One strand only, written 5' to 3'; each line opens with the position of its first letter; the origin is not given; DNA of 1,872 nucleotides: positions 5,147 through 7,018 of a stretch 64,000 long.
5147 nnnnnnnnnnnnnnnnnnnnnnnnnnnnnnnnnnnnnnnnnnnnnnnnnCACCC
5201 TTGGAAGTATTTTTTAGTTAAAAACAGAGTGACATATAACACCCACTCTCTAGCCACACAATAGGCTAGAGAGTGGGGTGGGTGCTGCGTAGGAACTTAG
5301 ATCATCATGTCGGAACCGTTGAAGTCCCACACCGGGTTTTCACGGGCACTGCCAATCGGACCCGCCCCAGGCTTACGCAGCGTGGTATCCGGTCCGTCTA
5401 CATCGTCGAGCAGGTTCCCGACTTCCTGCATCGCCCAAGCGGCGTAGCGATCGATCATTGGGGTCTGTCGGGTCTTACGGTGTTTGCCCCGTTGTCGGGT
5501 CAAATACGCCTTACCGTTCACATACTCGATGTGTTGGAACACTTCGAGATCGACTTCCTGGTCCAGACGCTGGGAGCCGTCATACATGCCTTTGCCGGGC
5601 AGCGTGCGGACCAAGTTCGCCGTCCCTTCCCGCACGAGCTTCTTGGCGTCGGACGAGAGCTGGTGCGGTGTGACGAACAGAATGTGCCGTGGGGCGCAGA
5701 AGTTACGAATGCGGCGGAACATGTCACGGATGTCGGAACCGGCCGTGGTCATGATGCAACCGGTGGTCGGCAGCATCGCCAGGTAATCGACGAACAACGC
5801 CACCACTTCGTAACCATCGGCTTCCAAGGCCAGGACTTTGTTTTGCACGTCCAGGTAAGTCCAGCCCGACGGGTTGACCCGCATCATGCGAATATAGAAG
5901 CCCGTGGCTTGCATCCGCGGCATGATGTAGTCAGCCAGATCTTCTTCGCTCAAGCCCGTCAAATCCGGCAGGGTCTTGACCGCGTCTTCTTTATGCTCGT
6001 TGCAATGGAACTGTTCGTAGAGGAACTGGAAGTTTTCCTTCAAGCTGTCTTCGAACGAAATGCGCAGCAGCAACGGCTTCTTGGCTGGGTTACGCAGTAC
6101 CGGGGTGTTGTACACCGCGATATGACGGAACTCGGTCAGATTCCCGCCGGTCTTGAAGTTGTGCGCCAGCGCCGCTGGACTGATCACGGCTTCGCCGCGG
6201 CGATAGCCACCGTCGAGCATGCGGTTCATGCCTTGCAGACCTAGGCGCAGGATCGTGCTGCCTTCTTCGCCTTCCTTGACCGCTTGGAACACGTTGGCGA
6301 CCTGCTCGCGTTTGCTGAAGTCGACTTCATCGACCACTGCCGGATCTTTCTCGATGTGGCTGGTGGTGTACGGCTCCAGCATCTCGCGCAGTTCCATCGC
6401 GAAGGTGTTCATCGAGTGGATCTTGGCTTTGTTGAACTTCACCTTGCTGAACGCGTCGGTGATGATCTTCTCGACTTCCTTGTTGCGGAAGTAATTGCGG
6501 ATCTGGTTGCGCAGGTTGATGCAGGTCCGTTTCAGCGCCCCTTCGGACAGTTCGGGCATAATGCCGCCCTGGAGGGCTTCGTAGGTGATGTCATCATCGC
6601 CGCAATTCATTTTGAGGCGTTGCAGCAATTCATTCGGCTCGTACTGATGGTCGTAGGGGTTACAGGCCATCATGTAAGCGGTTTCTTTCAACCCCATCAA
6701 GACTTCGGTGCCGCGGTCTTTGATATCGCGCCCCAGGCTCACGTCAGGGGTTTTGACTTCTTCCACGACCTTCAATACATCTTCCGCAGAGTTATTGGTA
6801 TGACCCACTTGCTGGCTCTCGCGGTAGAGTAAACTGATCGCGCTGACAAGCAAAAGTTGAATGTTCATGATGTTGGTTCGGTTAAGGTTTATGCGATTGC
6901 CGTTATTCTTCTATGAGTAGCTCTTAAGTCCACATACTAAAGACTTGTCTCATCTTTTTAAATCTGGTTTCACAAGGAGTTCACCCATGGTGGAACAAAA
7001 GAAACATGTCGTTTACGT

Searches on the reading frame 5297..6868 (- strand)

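Call 12: search_protein_families(library=phrogs, proteins=[window:5297-6868:-], max_evalue=0.00001)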
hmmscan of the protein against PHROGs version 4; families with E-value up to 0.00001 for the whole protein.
window:5297-6868:- (523 aa): 1 family
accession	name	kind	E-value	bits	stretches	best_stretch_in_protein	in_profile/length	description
phrog_3213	-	DNA, RNA and nucleotide metabolism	1.1e-150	503.8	1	1-501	1-495/509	DnaB-like replicative helicase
